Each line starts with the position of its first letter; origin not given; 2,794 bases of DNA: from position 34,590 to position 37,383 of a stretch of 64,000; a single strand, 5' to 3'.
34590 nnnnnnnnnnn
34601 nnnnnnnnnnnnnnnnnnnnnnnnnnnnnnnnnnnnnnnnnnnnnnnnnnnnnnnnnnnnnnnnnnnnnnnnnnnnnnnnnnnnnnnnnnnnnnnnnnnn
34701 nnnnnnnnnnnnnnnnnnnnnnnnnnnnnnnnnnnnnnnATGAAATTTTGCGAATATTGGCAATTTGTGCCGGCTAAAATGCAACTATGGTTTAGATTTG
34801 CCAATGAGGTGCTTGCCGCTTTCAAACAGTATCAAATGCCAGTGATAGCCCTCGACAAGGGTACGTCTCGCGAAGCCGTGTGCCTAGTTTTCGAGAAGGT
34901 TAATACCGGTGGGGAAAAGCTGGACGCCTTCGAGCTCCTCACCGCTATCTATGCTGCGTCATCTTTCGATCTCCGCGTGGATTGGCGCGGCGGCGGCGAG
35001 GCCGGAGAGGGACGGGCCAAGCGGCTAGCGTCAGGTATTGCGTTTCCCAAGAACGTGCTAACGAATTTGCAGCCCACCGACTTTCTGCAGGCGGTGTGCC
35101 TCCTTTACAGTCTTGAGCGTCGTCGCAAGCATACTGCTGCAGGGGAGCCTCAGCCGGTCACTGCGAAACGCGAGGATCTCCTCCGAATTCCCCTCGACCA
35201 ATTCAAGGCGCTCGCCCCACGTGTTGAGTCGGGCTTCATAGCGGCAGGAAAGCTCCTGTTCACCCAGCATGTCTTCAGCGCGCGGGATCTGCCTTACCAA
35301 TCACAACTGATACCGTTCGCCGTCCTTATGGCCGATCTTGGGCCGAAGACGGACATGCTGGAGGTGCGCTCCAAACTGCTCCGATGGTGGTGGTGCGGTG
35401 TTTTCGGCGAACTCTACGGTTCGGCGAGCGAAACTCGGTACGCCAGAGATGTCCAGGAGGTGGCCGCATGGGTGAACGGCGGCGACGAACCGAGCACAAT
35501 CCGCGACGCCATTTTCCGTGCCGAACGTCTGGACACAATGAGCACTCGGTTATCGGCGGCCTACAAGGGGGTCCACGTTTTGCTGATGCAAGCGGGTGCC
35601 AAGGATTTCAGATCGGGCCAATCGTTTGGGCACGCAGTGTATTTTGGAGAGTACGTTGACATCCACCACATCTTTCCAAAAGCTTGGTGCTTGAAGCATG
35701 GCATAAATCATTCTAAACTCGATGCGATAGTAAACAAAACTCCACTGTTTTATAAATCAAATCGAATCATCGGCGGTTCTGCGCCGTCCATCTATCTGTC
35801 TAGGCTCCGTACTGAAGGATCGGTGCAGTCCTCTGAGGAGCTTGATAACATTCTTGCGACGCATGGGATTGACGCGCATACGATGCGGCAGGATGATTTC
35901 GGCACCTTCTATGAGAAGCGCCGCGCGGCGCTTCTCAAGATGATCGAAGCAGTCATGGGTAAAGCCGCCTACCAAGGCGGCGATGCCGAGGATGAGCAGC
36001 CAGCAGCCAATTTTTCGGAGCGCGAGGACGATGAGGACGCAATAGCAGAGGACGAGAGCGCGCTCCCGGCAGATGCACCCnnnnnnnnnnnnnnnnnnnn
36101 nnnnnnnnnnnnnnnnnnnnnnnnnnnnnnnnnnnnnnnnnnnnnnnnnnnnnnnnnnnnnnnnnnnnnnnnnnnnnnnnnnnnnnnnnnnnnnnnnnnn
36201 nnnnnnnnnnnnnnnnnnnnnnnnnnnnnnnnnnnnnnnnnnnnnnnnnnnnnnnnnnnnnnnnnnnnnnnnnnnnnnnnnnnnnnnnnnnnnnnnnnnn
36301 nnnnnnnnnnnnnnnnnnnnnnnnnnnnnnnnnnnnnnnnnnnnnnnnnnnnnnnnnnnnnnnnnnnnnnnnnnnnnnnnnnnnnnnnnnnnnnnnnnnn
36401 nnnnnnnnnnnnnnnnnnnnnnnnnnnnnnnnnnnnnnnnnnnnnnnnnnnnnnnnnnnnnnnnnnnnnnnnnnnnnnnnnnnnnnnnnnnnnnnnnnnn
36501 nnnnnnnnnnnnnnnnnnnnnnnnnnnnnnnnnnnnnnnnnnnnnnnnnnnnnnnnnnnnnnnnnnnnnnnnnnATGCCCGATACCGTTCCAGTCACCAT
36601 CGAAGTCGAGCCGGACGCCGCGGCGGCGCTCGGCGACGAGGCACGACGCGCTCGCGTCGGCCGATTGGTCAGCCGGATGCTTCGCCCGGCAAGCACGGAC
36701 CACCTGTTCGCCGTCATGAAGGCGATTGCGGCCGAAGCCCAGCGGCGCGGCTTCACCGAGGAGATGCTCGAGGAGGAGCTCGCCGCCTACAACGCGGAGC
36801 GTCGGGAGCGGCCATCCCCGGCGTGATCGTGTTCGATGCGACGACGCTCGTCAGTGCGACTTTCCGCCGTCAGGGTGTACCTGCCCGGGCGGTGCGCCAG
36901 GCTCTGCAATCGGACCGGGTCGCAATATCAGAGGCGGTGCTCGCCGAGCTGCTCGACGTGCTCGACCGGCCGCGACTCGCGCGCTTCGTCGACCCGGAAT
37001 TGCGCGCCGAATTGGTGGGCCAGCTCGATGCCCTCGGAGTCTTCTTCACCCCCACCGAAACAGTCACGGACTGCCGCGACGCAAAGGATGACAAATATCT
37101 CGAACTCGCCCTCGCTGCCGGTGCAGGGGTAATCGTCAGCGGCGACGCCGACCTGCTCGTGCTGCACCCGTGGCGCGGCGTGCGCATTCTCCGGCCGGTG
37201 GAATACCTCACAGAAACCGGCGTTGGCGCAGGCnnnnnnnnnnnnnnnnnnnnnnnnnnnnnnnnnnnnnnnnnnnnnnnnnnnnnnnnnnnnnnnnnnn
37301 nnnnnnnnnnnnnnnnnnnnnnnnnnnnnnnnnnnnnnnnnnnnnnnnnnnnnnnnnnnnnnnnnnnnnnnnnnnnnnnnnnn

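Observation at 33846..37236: Low-GC defence islet inserted immediately 3' of tRNA-Leu(GAG), with no integrase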

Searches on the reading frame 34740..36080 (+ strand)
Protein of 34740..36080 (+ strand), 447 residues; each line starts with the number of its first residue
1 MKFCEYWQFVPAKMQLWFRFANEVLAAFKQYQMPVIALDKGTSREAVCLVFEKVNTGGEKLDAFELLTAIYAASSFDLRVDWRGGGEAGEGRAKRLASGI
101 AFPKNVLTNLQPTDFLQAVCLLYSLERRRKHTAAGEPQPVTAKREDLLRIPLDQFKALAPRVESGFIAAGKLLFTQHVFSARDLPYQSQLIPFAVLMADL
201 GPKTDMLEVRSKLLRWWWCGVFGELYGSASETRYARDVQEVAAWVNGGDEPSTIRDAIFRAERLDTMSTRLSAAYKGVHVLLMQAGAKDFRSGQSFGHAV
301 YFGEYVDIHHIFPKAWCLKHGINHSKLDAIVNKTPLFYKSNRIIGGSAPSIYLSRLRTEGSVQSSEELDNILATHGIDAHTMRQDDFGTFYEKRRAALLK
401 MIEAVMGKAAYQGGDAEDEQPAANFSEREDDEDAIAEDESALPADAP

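Call 8: search_protein_families(library=pfam, proteins=[window:34740-36080:+], max_evalue=0.01)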
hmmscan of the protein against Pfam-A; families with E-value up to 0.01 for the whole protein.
window:34740-36080:+ (447 aa): 1 family
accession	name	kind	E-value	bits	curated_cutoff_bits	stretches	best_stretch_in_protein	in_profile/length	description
PF03235.19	GmrSD_N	-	3e-06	27.9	33.2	1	23-71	145-198/199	GmrSD restriction endonuclease, N-terminal domain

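Call 9: search_protein_families(library=padloc, proteins=[window:34740-36080:+], max_evalue=0.01)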
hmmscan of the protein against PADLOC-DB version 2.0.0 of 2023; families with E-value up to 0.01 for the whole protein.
window:34740-36080:+ (447 aa): 3 families
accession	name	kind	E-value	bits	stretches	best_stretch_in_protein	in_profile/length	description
PDLC04709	PDC-M55C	-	2e-12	44.6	2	134-270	279-415/554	-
PDLC03877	NsnA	-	1.2e-05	22.7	1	25-76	154-205/385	-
PDLC04151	HEC-05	-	0.0039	14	0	366-407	552-594/600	-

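Call 11: search_protein_families(library=ncbifam, proteins=[window:34740-36080:+], max_evalue=1)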
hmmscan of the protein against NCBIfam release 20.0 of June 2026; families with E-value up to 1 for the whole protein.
window:34740-36080:+ (447 aa): 0 families

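Call 20: find_homologous_proteins(query=window:34740-36080:+)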
Query window:34740-36080:+ (447 aa): 7632 proteins with E <= 0.001 among 8000 candidates; the best 120 are listed.
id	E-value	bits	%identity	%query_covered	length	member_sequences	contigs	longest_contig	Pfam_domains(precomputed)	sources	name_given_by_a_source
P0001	0.0e+0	1021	100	100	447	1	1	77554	PF03235.20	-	-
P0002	1.2e-238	810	80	100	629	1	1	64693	PF03235.20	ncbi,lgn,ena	-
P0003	1.1e-212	724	70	99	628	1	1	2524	PF03235.20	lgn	-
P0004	1.4e-212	724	71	99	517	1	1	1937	PF03235.20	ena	-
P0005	2.9e-210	716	73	94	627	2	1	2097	PF03235.20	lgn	-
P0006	5.8e-210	715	72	96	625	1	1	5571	PF03235.20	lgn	-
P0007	5.9e-210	715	71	100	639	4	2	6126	PF03235.20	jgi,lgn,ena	-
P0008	3.7e-209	713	72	94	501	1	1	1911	PF03235.20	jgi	jgi:hypothetical protein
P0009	1.2e-208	711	70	99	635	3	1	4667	PF03235.20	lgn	-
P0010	5.5e-208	709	70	100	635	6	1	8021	PF03235.20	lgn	-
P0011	1.3e-207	708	70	100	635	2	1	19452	PF03235.20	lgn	-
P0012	1.0e-205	701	71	93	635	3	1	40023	PF03235.20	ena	-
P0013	1.5e-202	691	67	99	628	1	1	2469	PF03235.20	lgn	-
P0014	2.3e-199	681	71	96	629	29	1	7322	PF03235.20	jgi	jgi:hypothetical protein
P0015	2.4e-195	667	70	89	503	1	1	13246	PF03235.20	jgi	jgi:hypothetical protein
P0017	8.1e-191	652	70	90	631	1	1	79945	PF03235.20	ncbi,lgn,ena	-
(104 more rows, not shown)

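Call 27: find_encoding_contigs(protein=P0002, flank=10000, max_places=4)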
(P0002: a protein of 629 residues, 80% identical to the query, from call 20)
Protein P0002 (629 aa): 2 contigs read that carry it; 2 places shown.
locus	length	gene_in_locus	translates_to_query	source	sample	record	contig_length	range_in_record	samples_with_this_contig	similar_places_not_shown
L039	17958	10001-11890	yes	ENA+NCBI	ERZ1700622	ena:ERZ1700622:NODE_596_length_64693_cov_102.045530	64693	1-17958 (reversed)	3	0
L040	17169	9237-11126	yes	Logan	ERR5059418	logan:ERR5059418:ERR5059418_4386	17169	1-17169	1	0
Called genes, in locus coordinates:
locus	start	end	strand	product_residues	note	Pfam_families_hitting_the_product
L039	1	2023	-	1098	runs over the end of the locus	PF04313:HSDR_N, PF04851:ResIII, PF00270:DEAD (weak), PF18766:SWI2_SNF2, PF22679:T1R_D3-like, PF16277:DUF4926 (weak)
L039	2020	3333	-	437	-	PF01420:Methylase_S (faint)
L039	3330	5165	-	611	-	PF12161:HsdM_N, PF02384:N6_Mtase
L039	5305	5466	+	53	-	-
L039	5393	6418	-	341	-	-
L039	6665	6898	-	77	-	PF14373:Imm_superinfect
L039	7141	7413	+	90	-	PF13560:HTH_31, PF01381:HTH_3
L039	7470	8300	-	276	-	PF00165:HTH_AraC (faint), PF12833:HTH_18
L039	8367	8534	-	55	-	PF00072:Response_reg (weak)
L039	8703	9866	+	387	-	-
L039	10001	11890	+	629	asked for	PF03235:GmrSD_N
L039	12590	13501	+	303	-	-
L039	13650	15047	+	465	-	-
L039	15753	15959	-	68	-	PF12728:HTH_17 (weak)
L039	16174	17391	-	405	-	PF13356:Arm-DNA-bind_3, PF22022:Phage_int_M, PF00589:Phage_integrase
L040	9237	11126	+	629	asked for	PF03235:GmrSD_N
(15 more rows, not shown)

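Call 28: find_encoding_contigs(protein=P0017, flank=10000, max_places=4)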
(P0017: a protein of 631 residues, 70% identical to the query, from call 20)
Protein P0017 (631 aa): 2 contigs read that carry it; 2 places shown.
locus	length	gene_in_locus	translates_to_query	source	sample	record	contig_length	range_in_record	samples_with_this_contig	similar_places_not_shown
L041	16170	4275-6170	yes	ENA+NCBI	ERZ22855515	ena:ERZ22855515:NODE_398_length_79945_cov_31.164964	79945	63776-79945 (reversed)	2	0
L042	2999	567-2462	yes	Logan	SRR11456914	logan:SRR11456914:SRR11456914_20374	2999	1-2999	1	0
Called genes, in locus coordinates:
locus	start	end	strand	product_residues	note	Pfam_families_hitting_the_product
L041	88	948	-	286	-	-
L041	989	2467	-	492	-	PF01425:Amidase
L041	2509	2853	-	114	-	-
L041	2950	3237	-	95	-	PF02686:GatC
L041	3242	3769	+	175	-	PF03652:RuvX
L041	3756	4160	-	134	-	-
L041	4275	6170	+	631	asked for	PF03235:GmrSD_N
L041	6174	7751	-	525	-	PF02347:GDC-P (faint), PF00266:Aminotran_5, PF21478:GcvP2_C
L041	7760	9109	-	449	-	PF02347:GDC-P, PF00266:Aminotran_5 (weak)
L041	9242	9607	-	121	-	PF01597:GCV_H, PF00364:Biotin_lipoyl (faint)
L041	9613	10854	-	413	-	PF01571:GCV_T, PF08669:GCV_T_C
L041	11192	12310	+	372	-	PF00135:COesterase, PF20434:BD-FAE, PF07859:Abhydrolase_3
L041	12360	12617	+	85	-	-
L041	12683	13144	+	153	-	PF13650:Asp_protease_2, PF13975:gag-asp_proteas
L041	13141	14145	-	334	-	PF01207:Dus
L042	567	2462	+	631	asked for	PF03235:GmrSD_N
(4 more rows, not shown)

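Call 32: search_solved_structures(query=A1, max_evalue=10, show_alignments=3)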
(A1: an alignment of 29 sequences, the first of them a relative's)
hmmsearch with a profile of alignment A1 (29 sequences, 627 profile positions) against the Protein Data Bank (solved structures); distinct sequences matched with E-value up to 10: 3.
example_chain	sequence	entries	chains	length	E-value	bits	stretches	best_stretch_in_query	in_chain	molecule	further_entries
7p9k_A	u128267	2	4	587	1.8e-07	33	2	13-99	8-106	DUF262 domain-containing protein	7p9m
6jiv_D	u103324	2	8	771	0.0077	17.7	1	5-103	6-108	SspE protein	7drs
7drr_D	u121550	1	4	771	0.12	13.8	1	5-103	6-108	SspE protein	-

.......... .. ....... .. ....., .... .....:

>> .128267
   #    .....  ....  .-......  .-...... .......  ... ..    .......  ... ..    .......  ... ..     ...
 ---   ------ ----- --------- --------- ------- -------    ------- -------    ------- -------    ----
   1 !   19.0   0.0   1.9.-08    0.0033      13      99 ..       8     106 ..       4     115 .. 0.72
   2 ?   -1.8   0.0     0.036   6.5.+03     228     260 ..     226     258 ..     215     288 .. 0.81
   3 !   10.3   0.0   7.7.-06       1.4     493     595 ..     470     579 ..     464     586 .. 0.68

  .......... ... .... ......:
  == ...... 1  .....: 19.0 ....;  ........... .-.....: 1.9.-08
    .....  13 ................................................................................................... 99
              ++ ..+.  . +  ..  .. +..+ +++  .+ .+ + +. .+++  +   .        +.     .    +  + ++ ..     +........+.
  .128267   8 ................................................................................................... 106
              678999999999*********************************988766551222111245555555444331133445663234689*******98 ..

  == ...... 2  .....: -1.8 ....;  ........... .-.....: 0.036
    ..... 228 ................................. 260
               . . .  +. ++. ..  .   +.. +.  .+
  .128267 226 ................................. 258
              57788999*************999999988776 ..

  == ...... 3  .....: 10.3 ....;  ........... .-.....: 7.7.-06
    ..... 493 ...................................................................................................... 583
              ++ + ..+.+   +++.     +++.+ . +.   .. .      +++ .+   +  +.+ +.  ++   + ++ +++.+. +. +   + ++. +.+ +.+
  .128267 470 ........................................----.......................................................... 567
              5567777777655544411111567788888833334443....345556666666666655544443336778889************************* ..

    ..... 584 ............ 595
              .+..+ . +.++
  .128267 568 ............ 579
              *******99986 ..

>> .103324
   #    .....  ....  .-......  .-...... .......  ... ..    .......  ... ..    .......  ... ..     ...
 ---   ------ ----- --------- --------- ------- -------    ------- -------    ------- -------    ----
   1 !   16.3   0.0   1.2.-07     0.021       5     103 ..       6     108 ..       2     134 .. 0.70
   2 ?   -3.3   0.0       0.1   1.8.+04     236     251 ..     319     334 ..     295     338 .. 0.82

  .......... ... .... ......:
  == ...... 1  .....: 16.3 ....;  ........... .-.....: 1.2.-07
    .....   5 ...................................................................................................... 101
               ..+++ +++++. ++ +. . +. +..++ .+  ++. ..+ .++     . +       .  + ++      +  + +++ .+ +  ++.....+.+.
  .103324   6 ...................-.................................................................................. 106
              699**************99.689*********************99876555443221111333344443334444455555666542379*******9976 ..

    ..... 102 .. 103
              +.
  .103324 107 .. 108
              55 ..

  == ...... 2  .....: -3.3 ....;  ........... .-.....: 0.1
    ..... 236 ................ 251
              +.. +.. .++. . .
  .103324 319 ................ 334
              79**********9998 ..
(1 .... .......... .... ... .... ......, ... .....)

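Call 33: search_protein_families(library=pfam, alignment_id=A1, max_evalue=10)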
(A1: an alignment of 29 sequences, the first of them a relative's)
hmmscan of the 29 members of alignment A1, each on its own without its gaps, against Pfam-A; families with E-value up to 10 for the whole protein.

A. member 1, P0002 (629 aa): 1 family
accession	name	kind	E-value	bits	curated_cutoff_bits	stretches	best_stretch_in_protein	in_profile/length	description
PF03235.19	GmrSD_N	-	4.7e-27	95.8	33.2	1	13-255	1-198/199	GmrSD restriction endonuclease, N-terminal domain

B. families by the number of members that match (of 29 scanned): 10 families
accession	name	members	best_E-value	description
PF03235.19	GmrSD_N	29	5.8e-30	GmrSD restriction endonuclease, N-terminal domain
PF07510.16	GmrSD_C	4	0.023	GmrSD restriction endonucleases, C-terminal domain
PF11116.13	DUF2624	2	0.061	Protein of unknown function (DUF2624)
PF11280.13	DUF3081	2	0.15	Protein of unknown function (DUF3081)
PF13395.12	HNH_4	2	0.28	HNH endonuclease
PF08066.17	PMC2NT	1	0.043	PMC2NT (NUC016) domain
PF07712.18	SURNod19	1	0.076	Stress up-regulated Nod 19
PF18829.7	Importin_rep_6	1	0.082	Importin repeat 6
PF09474.15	Type_III_YscX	1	0.13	Type III secretion system YscX (type_III_YscX)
PF24645.1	DUF7639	1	0.18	Domain of unknown function (DUF7639)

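Call 45: predict_structure(alignment_id=A1)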
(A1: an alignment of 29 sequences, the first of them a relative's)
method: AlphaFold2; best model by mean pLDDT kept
length: 629 residues; sequences in the alignment: 29
mean_pLDDT: 84.3   pTM: 0.59
mean pLDDT of the five models: 84.3, 83.5, 82.8, 79.0, 78.9
residues with pLDDT >= 90: 325; 70-90: 223; 50-70: 38; < 50: 43
segments of 3 or more residues with pLDDT < 50: 1-3, 239-245, 599-629
pLDDT, mean of each block of 10 residues (from residue 1): 57 93 88 66 86 79 83 90 89 87 89 82 94 85 90 83 93 94 94 95 95 88 77 58 60 74 82 77 88 91 96 85 86 90 96 94 87 93 91 94 87 74 92 91 88 82 93 92 79 93 92 93 87 93 88 95 96 96 95 74 37 29 32
secondary structure, 60 per line:
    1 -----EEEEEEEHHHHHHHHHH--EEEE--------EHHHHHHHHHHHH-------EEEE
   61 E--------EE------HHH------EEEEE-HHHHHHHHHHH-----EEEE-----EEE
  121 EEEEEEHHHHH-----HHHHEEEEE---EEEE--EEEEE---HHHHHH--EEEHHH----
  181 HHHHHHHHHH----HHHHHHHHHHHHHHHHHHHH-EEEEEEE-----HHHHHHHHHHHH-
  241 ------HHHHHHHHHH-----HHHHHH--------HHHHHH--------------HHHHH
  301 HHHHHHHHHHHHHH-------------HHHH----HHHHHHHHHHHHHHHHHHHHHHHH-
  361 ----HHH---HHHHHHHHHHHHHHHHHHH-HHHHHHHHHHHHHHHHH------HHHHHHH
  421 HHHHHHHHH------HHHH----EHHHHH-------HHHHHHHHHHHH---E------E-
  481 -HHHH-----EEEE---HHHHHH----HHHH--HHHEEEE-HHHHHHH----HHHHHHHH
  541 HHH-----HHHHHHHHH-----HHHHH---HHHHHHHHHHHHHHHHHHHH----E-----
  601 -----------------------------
elements in order: E6-12 H13-22 E25-28 H38-49 E57-61 E87-91 H93-103 E109-112 E118-126 H127-131 H137-140 E141-145 E149-152 E155-159 H163-168 E171-173 H181-190 H195-214 E216-222 H228-239 H247-256 H262-267 H276-281 H296-314 H328-331 H336-359 H371-389 H391-407 H414-429 H436-439 H445-449 H457-468 H482-485 E491-494 H498-503 H508-511 E517-520 H522-528 H533-543 H549-557 H563-567 H571-590

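Call 48: fold_search(model_id=the predicted structure, library=pdb)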
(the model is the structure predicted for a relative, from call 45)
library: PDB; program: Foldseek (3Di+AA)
matches with E <= 10: 88; with E <= 0.001: 5
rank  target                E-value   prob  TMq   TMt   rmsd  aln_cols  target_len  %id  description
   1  7p9k_A                1.6e-14  1.00  0.39  0.42  13.6       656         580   16  BrxU, GmrSD-family Type IV restriction enzyme (released 2021-12-08)
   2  7p9m_B                1.8e-11  1.00  0.41  0.45  12.0       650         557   15  BrxU, GmrSD-family Type IV restriction enzyme (released 2021-12-08)
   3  7p9m_A                3.3e-11  1.00  0.40  0.44  13.5       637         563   15  BrxU, GmrSD-family Type IV restriction enzyme (released 2021-12-08)
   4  7drr_A                3.4e-04  1.00  0.30  0.26  16.6       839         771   13  Structure of SspE-R100A protein (released 2022-06-29)
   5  7drs_A                4.7e-04  0.98  0.24  0.21  19.1       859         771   13  Structure of SspE_40224 (released 2022-06-29)
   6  7dri_D                5.6e-03  1.00  0.28  0.36  10.5       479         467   12  Structure of SspE_CTD_41658 (released 2022-06-29)
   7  7dri_B                6.4e-03  1.00  0.28  0.35  10.6       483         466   13  Structure of SspE_CTD_41658 (released 2022-06-29)
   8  7dri_A                9.6e-03  1.00  0.28  0.35  10.7       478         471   13  Structure of SspE_CTD_41658 (released 2022-06-29)
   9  7dri_C                1.2e-02  0.99  0.29  0.36  10.4       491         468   14  Structure of SspE_CTD_41658 (released 2022-06-29)
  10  8jft_A                1.2e-01  0.10  0.11  0.07  26.5       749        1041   10  Cryo-EM structure of SaCas9-AcrIIA15 CTD-sgRNA complex (released 2024-02-28)
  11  5axw_A                2.0e-01  0.08  0.11  0.07  26.6       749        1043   10  Crystal structure of Staphylococcus aureus Cas9 in complex with sgRNA and target DNA (TTGGGT PAM) (released 2015-09-02)
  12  8zcz_A                2.1e-01  0.13  0.11  0.08  29.7       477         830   10  Cryo-EM structure of eSaCas9_NNG-guide RNA-target DNA complex in an interrogation state (released 2025-11-05)
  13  8y0d_A                3.5e-01  0.08  0.11  0.07  26.4       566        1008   12  Crystal structure of SauCas9 in complex with sgRNA and 20nt ssDNA target (released 2025-01-01)
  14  5vgb_A                4.2e-01  0.91  0.11  0.40   6.9       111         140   15  Crystal structure of NmeCas9 HNH domain bound to anti-CRISPR AcrIIC1 (released 2017-08-30)
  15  6ww1_A                7.2e-01  0.08  0.11  0.16  17.9       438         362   11  Crystal structure of the LmFPPS mutant E97Y (released 2020-10-07)
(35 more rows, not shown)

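Call 57: search_protein_families(library=padloc, proteins=[P0002], max_evalue=0.001)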
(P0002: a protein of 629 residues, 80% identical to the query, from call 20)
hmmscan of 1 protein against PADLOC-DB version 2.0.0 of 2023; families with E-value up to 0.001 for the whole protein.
P0002 (629 aa): 7 families
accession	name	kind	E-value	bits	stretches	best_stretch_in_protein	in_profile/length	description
PDLC04709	PDC-M55C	-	4.6e-27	92.9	2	12-254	16-237/554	-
PDLC04151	HEC-05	-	1.1e-15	55.4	1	10-258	25-277/600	-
PDLC03877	NsnA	-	7e-10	36.7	1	3-262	43-207/385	-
PDLC04150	HEC-05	-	8.3e-09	32.8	1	17-258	14-263/583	-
PDLC04153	HEC-05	-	1.8e-05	21.1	1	19-113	15-122/621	-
PDLC02695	Orf5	-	0.00062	16.3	1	6-100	3-92/601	Orf5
PDLC02786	SspE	-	0.00065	16.1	0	17-100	17-99/766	SspE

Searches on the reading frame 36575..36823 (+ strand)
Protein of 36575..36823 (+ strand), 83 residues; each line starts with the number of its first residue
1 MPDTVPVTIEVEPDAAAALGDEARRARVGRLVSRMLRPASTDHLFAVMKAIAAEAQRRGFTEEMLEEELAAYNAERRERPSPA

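Call 8: search_protein_families(library=pfam, proteins=[window:36575-36823:+], max_evalue=0.01)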
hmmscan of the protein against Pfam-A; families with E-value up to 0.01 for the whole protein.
window:36575-36823:+ (83 aa): 0 families

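Call 9: search_protein_families(library=padloc, proteins=[window:36575-36823:+], max_evalue=0.01)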
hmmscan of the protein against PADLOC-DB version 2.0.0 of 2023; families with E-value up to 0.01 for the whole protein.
window:36575-36823:+ (83 aa): 0 families

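Call 11: search_protein_families(library=ncbifam, proteins=[window:36575-36823:+], max_evalue=1)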
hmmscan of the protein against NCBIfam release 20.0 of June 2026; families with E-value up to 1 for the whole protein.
window:36575-36823:+ (83 aa): 1 family
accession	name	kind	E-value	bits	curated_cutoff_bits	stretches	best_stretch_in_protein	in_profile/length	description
NF001064.0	PRK00117.5-4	equivalog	0.013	14.9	217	1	10-72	114-176/194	recombination regulator RecX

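Call 52: find_encoding_contigs(protein=window:36575-36823:+, flank=8000, max_places=8)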
Protein window:36575-36823:+ (83 aa): 1 contig read that carries it; 1 place shown.
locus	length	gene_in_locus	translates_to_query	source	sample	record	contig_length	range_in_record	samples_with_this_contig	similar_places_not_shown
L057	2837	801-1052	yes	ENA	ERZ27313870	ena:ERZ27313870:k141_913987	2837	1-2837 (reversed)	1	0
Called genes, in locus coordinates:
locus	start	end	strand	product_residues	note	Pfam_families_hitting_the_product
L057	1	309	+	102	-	?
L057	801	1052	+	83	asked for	-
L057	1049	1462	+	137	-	PF13470:PIN_3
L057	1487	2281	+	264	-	PF13489:Methyltransf_23, PF01209:Ubie_methyltran (weak), PF13847:Methyltransf_31 (weak), PF08241:Methyltransf_11, PF08242:Methyltransf_12, PF13649:Methyltransf_25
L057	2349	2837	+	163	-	?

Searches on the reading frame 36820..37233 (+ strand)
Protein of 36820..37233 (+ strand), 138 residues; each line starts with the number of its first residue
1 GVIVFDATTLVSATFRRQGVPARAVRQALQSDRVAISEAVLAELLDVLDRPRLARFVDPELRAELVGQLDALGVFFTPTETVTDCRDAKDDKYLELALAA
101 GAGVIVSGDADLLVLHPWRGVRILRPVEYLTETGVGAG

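Call 8: search_protein_families(library=pfam, proteins=[window:36820-37233:+], max_evalue=0.01)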
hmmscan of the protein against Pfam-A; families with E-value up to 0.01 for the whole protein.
window:36820-37233:+ (138 aa): 2 families
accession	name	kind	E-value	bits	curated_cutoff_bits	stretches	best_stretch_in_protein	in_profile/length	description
PF13470.12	PIN_3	-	2e-11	45.1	27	1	3-110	2-114/115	PIN domain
PF01850.27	PIN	-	0.00031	21.8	23.6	1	3-109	1-111/120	PIN domain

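Call 9: search_protein_families(library=padloc, proteins=[window:36820-37233:+], max_evalue=0.01)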
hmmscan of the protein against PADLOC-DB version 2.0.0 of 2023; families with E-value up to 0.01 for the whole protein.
window:36820-37233:+ (138 aa): 0 families

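Call 11: search_protein_families(library=ncbifam, proteins=[window:36820-37233:+], max_evalue=1)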
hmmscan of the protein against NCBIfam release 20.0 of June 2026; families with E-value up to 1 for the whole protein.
window:36820-37233:+ (138 aa): 3 families
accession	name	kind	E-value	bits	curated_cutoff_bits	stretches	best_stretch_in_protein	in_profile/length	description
TIGR00305.1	TIGR00305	equivalog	3.5e-13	49.9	29.15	1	3-115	2-115/115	putative toxin-antitoxin system toxin component, PIN family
NF047959.1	TA_toxin_VapC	equivalog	0.034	14.2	80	1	3-85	1-83/125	type II toxin-antitoxin system VapC family toxin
NF003585.0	PRK05249.1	equivalog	0.14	10.7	465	1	49-97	207-255/464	Si-specific NAD(P)(+) transhydrogenase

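Call 50: find_encoding_contigs(protein=window:36820-37233:+, flank=6000, max_places=8)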
Protein window:36820-37233:+ (138 aa): no gene with exactly this product is on record in the collection.
